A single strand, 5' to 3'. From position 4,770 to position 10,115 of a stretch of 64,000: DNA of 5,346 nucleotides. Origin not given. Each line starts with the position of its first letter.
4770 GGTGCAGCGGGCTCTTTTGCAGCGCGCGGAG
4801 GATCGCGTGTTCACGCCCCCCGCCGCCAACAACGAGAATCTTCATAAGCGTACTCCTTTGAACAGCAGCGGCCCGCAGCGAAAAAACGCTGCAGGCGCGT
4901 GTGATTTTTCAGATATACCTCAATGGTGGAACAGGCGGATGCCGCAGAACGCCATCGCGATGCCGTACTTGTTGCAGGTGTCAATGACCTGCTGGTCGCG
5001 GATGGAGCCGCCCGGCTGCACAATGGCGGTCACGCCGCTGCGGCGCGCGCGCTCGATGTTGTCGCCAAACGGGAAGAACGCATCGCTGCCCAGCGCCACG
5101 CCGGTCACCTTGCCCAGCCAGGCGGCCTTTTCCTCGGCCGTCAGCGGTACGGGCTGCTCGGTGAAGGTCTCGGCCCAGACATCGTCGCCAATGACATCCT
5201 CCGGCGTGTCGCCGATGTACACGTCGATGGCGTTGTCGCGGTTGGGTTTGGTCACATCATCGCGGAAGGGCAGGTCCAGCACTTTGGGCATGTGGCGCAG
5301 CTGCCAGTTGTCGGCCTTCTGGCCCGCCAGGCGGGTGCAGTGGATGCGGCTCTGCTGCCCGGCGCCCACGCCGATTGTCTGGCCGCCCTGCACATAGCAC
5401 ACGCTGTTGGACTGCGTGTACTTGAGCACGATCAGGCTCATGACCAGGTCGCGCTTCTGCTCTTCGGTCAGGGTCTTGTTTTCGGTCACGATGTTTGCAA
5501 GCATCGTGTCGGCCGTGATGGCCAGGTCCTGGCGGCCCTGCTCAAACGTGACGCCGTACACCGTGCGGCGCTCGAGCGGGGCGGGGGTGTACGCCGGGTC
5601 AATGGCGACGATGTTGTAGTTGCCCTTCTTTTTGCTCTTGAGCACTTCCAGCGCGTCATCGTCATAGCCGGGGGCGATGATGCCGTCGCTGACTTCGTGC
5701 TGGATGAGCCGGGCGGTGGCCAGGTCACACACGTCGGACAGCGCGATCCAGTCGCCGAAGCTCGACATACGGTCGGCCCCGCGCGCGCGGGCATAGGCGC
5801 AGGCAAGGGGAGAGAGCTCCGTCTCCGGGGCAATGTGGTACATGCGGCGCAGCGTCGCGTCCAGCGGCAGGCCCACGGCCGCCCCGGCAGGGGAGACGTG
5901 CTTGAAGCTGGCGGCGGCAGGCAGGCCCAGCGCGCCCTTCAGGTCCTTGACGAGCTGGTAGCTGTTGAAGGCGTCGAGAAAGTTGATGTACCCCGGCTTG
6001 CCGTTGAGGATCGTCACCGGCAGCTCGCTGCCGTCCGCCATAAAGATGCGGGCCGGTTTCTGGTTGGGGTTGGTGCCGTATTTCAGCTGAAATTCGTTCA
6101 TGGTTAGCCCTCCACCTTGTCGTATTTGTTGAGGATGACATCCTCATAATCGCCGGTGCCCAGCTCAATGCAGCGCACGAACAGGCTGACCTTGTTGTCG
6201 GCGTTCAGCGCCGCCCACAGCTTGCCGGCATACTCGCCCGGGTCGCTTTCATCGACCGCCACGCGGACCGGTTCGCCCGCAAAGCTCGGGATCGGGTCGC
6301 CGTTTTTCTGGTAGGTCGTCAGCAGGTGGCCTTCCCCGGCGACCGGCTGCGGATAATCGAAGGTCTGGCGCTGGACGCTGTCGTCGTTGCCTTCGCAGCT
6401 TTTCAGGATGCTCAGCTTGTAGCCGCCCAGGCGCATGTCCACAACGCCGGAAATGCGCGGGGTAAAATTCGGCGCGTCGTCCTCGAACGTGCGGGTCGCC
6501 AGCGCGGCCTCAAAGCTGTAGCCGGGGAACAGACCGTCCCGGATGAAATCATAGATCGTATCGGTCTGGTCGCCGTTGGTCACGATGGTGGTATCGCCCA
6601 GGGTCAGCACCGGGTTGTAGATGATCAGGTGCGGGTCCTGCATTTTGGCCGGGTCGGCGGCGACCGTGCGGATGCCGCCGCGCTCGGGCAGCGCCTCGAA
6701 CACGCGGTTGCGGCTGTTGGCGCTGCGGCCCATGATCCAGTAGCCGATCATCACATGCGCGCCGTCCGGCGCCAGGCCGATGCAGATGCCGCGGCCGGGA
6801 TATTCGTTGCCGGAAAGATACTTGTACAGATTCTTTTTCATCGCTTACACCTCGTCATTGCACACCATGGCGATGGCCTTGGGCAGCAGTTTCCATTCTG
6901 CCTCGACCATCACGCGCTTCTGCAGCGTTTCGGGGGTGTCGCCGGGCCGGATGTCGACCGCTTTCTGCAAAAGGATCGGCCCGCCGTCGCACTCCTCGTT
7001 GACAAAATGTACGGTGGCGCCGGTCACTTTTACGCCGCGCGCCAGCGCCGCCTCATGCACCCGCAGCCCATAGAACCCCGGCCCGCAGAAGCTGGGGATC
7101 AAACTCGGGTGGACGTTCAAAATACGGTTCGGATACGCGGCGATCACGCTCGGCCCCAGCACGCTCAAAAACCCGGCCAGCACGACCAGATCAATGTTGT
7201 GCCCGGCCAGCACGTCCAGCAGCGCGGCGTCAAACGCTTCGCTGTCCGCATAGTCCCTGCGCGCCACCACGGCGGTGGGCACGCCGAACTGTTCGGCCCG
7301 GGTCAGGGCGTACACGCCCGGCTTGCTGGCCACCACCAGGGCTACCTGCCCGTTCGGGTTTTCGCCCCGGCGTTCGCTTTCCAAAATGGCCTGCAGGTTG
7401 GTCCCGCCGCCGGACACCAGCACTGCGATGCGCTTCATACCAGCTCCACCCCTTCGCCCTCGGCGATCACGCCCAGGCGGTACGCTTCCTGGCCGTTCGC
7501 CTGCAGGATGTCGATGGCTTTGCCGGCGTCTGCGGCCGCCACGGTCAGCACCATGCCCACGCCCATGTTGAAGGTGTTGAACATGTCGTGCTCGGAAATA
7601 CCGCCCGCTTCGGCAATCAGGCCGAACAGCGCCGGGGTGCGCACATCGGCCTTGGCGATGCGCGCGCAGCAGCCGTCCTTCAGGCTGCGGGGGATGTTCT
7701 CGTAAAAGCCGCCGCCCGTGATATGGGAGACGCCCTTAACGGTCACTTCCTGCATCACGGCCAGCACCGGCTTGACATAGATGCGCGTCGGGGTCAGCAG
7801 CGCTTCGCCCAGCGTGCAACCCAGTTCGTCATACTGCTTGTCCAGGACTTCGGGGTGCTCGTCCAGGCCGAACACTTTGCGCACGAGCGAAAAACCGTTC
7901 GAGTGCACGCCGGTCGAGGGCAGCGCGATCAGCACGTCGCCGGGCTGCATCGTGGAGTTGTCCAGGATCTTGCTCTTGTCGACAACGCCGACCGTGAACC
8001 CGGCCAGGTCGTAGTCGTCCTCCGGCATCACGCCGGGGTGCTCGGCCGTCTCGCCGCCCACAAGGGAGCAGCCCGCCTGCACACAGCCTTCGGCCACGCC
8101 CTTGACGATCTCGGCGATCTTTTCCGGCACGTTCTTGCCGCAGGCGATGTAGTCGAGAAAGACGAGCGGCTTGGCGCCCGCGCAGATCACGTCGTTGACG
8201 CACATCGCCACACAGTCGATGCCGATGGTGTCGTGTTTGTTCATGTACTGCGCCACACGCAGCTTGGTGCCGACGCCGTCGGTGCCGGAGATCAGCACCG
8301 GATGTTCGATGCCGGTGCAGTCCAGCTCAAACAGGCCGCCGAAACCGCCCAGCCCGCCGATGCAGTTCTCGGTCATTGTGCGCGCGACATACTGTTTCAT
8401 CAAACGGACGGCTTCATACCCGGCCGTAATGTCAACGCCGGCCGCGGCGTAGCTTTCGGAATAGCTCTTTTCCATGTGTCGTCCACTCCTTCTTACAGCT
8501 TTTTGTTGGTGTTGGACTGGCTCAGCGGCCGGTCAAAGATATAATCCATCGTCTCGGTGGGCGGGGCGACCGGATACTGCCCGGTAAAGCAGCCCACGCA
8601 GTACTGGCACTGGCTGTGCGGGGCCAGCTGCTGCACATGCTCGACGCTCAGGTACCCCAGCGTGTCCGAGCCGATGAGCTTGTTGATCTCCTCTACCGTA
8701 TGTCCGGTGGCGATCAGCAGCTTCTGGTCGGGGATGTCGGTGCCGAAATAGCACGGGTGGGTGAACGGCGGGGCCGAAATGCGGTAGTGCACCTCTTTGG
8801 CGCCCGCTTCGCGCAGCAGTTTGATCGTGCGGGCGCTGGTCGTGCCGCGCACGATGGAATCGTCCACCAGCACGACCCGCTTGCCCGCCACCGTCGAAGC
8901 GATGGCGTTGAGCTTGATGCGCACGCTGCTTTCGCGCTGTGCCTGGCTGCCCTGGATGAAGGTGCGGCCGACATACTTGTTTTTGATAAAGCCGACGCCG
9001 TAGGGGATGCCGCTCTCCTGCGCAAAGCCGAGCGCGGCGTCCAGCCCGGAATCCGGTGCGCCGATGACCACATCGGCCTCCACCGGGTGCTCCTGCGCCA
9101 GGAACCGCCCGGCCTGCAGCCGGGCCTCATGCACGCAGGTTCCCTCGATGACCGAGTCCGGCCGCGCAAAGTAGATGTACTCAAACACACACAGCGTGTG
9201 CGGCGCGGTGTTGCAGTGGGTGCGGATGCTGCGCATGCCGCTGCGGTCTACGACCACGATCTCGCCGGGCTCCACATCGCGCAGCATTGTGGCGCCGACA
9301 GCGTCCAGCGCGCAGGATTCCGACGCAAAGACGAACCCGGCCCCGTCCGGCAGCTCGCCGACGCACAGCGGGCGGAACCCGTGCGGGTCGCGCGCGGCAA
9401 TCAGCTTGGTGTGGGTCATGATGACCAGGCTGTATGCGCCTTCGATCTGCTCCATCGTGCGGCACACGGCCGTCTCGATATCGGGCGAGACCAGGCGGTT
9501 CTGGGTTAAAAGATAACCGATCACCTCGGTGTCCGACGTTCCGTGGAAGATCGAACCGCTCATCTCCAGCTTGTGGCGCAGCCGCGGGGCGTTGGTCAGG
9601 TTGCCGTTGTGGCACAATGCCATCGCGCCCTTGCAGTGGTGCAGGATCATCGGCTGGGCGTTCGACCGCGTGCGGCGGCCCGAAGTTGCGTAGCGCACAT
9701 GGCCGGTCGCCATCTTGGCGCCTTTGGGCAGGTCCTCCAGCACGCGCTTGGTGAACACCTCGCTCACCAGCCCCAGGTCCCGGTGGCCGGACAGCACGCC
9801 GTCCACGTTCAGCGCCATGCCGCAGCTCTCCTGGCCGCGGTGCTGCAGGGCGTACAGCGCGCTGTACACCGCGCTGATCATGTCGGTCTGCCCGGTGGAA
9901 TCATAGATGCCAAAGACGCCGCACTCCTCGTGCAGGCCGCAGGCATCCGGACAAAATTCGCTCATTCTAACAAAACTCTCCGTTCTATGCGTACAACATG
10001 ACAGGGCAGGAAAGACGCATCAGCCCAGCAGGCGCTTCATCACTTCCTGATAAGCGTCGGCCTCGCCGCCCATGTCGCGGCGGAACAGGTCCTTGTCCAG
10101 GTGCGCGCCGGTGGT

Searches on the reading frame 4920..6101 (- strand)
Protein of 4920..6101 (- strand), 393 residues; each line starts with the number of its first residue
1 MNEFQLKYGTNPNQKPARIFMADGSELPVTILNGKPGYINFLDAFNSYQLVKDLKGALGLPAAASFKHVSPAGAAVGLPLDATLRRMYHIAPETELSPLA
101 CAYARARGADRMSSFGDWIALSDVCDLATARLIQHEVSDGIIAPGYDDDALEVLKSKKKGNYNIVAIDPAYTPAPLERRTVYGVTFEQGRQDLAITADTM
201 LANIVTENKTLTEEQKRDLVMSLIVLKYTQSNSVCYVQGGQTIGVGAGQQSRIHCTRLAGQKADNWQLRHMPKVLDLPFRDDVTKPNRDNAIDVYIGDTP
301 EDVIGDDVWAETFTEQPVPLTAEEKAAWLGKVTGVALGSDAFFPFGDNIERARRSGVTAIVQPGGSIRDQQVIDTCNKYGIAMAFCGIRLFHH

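Call 40: search_protein_families(library=ncbifam, proteins=[window:4920-6101:-], max_evalue=0.00001)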
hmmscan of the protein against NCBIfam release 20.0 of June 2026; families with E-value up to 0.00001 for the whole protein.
window:4920-6101:- (393 aa): 3 families
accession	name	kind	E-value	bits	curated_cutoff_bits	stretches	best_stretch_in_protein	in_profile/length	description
NF005492.0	PRK07106.1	equivalog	1.4e-199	662.9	415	1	1-393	1-390/390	phosphoribosylaminoimidazolecarboxamide formyltransferase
TIGR00355.1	purH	equivalog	2.6e-87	293.8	528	1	4-393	207-511/511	bifunctional phosphoribosylaminoimidazolecarboxamide formyltransferase/IMP cyclohydrolase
NF002049.0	PRK00881.1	equivalog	8.2e-61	206.3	402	2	4-269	213-449/510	bifunctional phosphoribosylaminoimidazolecarboxamide formyltransferase/IMP cyclohydrolase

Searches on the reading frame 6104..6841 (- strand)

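Call 40: search_protein_families(library=ncbifam, proteins=[window:6104-6841:-], max_evalue=0.00001)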
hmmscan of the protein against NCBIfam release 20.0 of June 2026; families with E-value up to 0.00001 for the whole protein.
window:6104-6841:- (245 aa): 2 families
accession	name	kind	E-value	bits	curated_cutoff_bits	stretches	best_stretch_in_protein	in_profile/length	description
NF003167.0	PRK04151.1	equivalog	1.3e-12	47.6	150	1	14-179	2-151/199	IMP cyclohydrolase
TIGR01922.1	purO_arch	equivalog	5e-11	42.7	158.35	1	14-135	2-117/199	IMP cyclohydrolase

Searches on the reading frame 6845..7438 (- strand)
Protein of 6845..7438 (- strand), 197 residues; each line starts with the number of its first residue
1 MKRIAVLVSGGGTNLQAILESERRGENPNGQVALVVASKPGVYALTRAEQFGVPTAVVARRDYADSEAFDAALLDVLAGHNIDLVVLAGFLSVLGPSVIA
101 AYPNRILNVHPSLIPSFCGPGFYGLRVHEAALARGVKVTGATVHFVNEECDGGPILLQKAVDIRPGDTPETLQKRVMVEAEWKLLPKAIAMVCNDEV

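Call 40: search_protein_families(library=ncbifam, proteins=[window:6845-7438:-], max_evalue=0.00001)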
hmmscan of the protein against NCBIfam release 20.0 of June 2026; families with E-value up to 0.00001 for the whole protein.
window:6845-7438:- (197 aa): 6 families
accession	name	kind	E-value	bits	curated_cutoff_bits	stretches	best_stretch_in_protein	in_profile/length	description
TIGR00639.1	PurN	equivalog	1.4e-60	204.1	150.1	1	2-195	1-187/192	phosphoribosylglycinamide formyltransferase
TIGR00655.1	PurU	equivalog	1.8e-32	113.1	285.95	1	2-197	85-270/280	formyltetrahydrofolate deformylase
NF004684.0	PRK06027.1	subfamily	2.2e-31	109.6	223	1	2-197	90-275/286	formyltetrahydrofolate deformylase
TIGR00460.1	fmt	equivalog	3.3e-15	56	201.5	1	79-177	77-170/315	methionyl-tRNA formyltransferase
NF005414.0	PRK06988.1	equivalog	2.8e-09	36.4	316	1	72-185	68-176/311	formyltransferase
NF005998.1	PRK08125.1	equivalog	9.9e-08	30.8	777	1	83-194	77-182/649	bifunctional UDP-4-amino-4-deoxy-L-arabinose formyltransferase/UDP-glucuronic acid oxidase ArnA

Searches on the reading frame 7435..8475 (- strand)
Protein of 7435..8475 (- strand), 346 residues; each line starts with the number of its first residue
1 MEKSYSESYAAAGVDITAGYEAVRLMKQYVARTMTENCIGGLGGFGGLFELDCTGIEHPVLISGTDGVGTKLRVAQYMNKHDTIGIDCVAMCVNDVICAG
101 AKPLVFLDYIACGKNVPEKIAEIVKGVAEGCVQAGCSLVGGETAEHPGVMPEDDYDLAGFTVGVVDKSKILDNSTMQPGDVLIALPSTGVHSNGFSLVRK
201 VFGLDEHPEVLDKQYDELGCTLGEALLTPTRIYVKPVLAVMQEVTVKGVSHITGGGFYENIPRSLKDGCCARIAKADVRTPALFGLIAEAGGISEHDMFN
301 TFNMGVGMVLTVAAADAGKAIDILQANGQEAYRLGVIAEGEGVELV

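Call 40: search_protein_families(library=ncbifam, proteins=[window:7435-8475:-], max_evalue=0.00001)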
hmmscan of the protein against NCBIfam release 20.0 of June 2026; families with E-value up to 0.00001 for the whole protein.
window:7435-8475:- (346 aa): 9 families
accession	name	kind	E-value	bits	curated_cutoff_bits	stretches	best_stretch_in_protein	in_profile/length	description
TIGR00878.1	purM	equivalog_domain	9.8e-129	429.3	236.35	1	8-339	2-331/332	phosphoribosylformylglycinamidine cyclo-ligase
TIGR01379.1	thiL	equivalog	2.7e-11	43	184.15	1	72-201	49-172/320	thiamine-phosphate kinase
TIGR02124.1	hypE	equivalog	2.8e-09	36.4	251.6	1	80-206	61-187/332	hydrogenase expression/formation protein HypE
TIGR00476.1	selD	equivalog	3.4e-09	36.3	125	1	92-183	84-171/311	selenide, water dikinase SelD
TIGR03267.1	methan_mark_2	hypoth_equivalog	5.8e-09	35.4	365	1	84-184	77-170/323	methanogenesis marker 2 protein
NF004351.0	PRK05731.1-4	equivalog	1.5e-07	30.8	324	1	83-212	73-195/321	thiamine-phosphate kinase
NF002098.0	PRK00943.1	equivalog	1e-06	27.9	299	1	92-187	88-179/347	selenide, water dikinase SelD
TIGR01736.1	FGAM_synth_II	equivalog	2e-06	26.4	525.75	1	93-189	98-197/718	phosphoribosylformylglycinamidine synthase subunit PurL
NF004353.0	PRK05731.2-2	equivalog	2.5e-06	26.8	301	1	64-195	35-158/311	thiamine-phosphate kinase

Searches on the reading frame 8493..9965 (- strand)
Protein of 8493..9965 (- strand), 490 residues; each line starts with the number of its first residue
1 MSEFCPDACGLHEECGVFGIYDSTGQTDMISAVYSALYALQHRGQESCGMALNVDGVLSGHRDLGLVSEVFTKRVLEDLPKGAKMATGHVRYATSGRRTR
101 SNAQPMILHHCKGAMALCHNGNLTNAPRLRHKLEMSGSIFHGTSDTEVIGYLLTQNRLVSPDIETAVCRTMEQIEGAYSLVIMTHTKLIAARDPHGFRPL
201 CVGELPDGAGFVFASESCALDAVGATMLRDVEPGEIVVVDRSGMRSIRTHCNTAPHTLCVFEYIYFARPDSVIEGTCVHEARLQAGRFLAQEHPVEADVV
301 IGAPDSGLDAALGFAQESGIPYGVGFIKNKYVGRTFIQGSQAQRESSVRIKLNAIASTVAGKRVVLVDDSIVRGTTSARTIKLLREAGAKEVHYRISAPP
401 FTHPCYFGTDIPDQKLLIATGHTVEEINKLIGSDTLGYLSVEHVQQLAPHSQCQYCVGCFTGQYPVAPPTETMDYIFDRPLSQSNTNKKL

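Call 40: search_protein_families(library=ncbifam, proteins=[window:8493-9965:-], max_evalue=0.00001)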
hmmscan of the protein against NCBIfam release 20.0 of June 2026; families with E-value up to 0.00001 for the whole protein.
window:8493-9965:- (490 aa): 11 families
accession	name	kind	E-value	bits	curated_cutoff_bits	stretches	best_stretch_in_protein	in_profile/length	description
TIGR01134.1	purF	equivalog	4.2e-150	500.9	350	1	15-465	1-432/432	amidophosphoribosyltransferase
NF001484.0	PRK00331.1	subfamily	3.2e-32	111.7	381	1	15-249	2-226/601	isomerizing glutamine--fructose-6-phosphate transaminase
TIGR01135.1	glmS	equivalog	1.1e-30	106.8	418.05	1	15-248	1-223/607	glutamine--fructose-6-phosphate transaminase (isomerizing)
TIGR01536.1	asn_synth_AEB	equivalog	2.7e-19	69.6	267.1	1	15-224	1-170/517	asparagine synthase (glutamine-hydrolyzing)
NF006949.0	PRK09431.1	equivalog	3.2e-13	49.1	499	1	100-238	57-182/554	asparagine synthase B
TIGR03108.1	eps_aminotran_1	hypoth_equivalog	4.5e-11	42.1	816.9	1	101-223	58-169/628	XrtA/PEP-CTERM system amidotransferase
TIGR01251.1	ribP_PPkin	subfamily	3.7e-09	35.9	113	1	296-405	158-254/309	ribose-phosphate diphosphokinase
TIGR03104.1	trio_amidotrans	equivalog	6.9e-09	34.5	570.1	1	84-224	42-169/589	N-acetylglutaminylglutamine amidotransferase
NF002095.0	PRK00934.1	equivalog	1.1e-07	31.2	296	1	343-395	187-239/287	ribose-phosphate diphosphokinase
NF002620.0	PRK02277.1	subfamily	1.5e-07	31.3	115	1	291-392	81-172/201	orotate phosphoribosyltransferase-like protein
NF004689.0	PRK06031.1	equivalog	1.4e-06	27.7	175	1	287-392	75-185/233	phosphoribosyltransferase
